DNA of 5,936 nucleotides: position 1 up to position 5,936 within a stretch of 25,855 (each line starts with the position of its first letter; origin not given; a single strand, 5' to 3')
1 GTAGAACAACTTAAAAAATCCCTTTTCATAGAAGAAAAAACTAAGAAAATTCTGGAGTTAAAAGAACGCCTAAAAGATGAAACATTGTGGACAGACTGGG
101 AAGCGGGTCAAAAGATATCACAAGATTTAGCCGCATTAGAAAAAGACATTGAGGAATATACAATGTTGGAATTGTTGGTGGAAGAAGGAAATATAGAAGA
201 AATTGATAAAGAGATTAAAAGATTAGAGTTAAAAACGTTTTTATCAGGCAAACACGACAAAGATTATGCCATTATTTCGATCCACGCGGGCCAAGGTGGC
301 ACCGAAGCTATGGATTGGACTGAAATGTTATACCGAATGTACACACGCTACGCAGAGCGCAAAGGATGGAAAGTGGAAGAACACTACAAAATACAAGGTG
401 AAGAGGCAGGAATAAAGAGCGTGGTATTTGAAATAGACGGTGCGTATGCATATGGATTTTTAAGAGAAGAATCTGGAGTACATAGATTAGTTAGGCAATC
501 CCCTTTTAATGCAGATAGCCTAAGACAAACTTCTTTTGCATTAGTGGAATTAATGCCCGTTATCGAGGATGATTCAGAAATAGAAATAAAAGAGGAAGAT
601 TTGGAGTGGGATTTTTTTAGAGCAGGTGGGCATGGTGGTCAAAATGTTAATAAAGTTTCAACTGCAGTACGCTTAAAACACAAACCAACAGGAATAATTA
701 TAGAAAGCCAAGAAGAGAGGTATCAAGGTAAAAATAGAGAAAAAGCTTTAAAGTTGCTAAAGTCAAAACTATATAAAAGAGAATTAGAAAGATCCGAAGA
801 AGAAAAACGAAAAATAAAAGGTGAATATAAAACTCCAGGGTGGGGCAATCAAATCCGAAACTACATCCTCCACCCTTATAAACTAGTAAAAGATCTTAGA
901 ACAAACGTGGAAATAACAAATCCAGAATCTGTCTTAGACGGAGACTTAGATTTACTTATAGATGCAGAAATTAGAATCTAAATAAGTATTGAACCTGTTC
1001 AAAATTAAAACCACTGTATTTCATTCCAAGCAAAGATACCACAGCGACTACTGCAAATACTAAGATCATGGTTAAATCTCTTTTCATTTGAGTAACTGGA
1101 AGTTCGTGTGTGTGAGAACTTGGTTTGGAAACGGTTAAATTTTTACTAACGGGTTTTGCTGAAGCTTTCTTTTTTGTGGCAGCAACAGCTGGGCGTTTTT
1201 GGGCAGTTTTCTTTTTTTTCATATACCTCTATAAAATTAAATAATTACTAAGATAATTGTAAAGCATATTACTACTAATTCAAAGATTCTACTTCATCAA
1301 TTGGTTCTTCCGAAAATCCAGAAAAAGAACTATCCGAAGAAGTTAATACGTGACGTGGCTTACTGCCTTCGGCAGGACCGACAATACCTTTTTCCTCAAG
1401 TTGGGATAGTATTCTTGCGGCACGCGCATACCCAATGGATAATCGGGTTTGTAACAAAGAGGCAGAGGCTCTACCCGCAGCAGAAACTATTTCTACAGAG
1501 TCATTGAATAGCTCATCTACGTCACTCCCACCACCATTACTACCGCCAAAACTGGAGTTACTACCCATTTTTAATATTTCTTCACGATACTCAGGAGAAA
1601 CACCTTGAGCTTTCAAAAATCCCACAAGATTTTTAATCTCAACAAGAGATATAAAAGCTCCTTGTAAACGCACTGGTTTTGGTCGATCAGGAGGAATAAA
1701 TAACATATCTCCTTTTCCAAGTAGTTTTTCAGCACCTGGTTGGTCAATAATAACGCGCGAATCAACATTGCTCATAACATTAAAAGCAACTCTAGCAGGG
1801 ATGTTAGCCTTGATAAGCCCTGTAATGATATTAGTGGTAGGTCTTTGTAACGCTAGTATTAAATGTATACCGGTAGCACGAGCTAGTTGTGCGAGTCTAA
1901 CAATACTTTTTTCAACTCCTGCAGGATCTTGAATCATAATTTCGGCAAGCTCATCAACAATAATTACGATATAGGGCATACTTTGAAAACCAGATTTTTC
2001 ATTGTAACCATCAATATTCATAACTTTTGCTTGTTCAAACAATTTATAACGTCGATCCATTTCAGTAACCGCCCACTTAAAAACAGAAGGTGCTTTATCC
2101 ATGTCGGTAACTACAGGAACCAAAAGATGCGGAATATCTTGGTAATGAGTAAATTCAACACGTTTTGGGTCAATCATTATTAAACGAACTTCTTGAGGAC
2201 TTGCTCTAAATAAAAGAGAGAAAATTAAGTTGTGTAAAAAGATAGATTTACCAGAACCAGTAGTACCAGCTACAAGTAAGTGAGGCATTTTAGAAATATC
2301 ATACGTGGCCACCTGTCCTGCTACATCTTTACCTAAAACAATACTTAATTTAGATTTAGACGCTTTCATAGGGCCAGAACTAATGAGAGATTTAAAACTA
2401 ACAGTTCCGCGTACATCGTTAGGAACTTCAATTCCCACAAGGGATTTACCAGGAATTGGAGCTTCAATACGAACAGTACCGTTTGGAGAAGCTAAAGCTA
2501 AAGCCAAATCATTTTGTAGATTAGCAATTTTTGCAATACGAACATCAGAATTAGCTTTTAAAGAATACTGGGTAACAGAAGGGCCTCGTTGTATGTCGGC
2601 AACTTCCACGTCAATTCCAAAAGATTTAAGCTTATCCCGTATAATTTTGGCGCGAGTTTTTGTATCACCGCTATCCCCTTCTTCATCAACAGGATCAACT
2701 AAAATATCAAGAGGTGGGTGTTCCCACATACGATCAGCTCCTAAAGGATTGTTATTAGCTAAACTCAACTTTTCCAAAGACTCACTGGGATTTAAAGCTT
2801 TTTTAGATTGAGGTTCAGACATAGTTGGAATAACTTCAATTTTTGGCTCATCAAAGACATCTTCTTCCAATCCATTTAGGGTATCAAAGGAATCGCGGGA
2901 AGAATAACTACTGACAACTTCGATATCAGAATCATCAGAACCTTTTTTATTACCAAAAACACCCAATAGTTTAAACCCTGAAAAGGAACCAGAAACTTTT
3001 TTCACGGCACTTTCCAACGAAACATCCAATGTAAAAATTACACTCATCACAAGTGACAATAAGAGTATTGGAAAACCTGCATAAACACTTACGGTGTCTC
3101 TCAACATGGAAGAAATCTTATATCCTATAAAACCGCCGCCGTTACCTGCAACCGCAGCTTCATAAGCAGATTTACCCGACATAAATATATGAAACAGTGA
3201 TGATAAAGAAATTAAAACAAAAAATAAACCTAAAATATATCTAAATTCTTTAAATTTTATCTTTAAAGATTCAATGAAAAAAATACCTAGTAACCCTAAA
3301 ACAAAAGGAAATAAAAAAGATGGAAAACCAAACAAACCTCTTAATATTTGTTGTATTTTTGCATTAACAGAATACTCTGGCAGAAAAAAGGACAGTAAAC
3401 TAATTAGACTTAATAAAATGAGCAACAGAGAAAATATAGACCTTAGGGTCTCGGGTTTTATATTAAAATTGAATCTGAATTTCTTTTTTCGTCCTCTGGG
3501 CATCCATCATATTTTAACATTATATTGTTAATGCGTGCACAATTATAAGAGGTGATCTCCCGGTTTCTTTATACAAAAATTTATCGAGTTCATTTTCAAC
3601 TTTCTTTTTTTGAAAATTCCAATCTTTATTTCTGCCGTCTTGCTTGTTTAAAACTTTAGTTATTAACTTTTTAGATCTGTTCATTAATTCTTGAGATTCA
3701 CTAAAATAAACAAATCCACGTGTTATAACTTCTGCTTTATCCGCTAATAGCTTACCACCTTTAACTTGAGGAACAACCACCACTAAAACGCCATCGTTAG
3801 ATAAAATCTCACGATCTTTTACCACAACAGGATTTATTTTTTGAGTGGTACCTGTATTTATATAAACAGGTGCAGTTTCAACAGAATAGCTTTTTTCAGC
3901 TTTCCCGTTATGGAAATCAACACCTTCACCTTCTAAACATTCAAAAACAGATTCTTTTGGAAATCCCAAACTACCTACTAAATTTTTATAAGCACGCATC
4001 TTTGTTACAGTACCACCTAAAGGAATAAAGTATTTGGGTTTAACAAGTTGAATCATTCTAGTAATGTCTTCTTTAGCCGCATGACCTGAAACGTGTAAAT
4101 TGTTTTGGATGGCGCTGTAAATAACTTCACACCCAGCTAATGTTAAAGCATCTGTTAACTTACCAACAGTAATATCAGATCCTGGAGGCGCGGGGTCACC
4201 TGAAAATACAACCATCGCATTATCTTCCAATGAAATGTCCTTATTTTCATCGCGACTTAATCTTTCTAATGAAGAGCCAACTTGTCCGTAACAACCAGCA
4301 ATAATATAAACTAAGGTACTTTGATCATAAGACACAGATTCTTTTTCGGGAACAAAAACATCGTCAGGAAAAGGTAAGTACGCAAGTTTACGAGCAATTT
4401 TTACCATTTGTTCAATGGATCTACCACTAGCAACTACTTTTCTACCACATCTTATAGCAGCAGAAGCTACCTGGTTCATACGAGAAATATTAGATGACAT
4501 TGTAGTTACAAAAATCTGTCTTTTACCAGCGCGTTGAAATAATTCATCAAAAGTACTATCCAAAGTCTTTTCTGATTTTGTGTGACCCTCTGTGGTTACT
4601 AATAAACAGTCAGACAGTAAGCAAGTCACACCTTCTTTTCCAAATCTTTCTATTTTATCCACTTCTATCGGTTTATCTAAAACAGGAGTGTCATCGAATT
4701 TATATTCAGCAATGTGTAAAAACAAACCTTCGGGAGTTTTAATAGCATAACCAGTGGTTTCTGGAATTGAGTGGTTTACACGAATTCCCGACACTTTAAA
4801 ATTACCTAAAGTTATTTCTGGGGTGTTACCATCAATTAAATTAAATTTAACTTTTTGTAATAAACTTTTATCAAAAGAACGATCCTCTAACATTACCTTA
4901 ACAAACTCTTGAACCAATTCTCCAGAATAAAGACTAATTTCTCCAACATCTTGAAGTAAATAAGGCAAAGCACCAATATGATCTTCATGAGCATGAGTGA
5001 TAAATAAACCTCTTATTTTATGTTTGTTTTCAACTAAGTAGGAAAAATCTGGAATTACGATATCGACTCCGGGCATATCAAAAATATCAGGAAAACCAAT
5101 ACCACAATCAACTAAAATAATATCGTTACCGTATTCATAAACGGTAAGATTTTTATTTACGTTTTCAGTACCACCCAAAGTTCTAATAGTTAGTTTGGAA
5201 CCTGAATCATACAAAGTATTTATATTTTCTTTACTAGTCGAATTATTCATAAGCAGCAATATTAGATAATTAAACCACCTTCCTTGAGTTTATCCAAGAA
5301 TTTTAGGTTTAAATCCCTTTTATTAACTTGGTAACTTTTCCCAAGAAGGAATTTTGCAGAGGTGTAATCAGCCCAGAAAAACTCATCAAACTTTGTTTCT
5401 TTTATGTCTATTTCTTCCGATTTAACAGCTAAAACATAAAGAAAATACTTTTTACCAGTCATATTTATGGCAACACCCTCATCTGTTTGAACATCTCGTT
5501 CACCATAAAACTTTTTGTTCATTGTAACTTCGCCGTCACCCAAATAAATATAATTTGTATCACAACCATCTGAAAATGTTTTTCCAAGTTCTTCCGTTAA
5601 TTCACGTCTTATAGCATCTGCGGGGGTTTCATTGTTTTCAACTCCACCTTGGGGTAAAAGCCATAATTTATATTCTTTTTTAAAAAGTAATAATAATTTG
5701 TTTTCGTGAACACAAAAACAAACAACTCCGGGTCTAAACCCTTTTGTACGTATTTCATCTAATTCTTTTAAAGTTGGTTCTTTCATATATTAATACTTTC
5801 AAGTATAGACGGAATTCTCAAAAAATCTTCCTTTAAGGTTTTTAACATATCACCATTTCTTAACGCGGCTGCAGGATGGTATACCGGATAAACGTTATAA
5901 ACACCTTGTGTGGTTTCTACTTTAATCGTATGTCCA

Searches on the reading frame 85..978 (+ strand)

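Call 33: search_protein_families(library=pfam, proteins=[window:85-978:+], max_evalue=0.00001)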
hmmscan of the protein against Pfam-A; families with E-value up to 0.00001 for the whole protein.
window:85-978:+ (298 aa): 2 families
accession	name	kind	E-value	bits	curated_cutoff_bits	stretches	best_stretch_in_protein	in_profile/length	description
PF03462.23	PCRF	-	2.1e-43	148.8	24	1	7-154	43-194/194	PCRF domain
PF00472.26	RF-1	-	2.7e-38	130.9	35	1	163-272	2-116/116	RF-1 domain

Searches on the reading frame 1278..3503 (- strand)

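Call 33: search_protein_families(library=pfam, proteins=[window:1278-3503:-], max_evalue=0.00001)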
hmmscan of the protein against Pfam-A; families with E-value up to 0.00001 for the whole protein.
window:1278-3503:- (742 aa): 4 families
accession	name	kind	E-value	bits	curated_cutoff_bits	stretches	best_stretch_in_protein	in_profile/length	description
PF01580.24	FtsK_SpoIIIE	-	9.6e-59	198.9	24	1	374-555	6-219/221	FtsK/SpoIIIE family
PF17854.6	FtsK_alpha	-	5.5e-26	91.1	22.9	1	263-362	2-101/101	FtsK alpha domain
PF09397.16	FtsK_gamma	-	3.7e-24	84.7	30.6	1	661-721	2-62/63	Ftsk gamma domain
PF13491.11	FtsK_4TM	-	1.1e-09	38.6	23.1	1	48-169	52-169/171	4TM region of DNA translocase FtsK/SpoIIIE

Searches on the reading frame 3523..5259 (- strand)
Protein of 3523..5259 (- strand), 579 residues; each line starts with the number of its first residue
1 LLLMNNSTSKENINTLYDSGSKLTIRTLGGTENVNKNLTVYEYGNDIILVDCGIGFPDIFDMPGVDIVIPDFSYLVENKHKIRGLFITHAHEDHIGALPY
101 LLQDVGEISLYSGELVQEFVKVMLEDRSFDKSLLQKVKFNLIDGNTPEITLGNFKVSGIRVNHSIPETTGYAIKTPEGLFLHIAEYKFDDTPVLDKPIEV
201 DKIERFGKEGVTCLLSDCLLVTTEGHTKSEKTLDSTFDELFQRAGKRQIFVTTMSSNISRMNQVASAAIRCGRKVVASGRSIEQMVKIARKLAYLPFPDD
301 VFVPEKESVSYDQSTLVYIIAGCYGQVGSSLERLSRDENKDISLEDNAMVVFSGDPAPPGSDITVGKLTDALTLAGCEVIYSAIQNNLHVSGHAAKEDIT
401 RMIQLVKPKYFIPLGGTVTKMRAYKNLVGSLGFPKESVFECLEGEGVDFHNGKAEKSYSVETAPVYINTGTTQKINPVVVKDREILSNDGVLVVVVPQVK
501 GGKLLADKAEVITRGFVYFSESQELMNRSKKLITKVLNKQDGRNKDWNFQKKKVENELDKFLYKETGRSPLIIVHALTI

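Call 33: search_protein_families(library=pfam, proteins=[window:3523-5259:-], max_evalue=0.00001)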
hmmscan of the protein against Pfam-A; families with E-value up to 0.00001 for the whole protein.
window:3523-5259:- (579 aa): 5 families
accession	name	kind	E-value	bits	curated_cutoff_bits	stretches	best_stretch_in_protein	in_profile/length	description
PF22505.1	RNase_J_b_CASP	-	1.1e-26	93.6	27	1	247-371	2-125/126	Ribonuclease J, beta-CASP domain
PF17770.6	RNase_J_C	-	2.4e-20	73.8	23.8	1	479-574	1-97/102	Ribonuclease J C-terminal domain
PF00753.33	Lactamase_B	-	3.2e-09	37.4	22.7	1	37-129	7-91/196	Metallo-beta-lactamase superfamily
PF12706.13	Lactamase_B_2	-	4.3e-07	30.2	27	1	48-187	3-144/200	Beta-lactamase superfamily domain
PF07521.17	RMMBL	-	1.5e-06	28.5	21.6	1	383-428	7-52/63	Zn-dependent metallo-hydrolase RNA specificity domain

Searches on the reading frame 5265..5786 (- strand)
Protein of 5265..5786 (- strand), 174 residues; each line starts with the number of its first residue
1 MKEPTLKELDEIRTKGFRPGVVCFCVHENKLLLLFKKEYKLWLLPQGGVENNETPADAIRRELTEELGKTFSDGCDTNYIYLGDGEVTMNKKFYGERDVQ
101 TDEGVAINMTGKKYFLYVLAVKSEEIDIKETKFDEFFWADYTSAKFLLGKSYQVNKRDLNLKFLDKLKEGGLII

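Call 3: search_protein_families(library=pfam, proteins=[window:5265-5786:-], max_evalue=0.01)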
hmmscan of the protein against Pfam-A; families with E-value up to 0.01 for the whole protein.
window:5265-5786:- (174 aa): 1 family
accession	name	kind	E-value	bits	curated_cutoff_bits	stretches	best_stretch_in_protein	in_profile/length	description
PF00293.34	NUDIX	-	4e-12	46.7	21.1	1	17-144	2-118/134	NUDIX domain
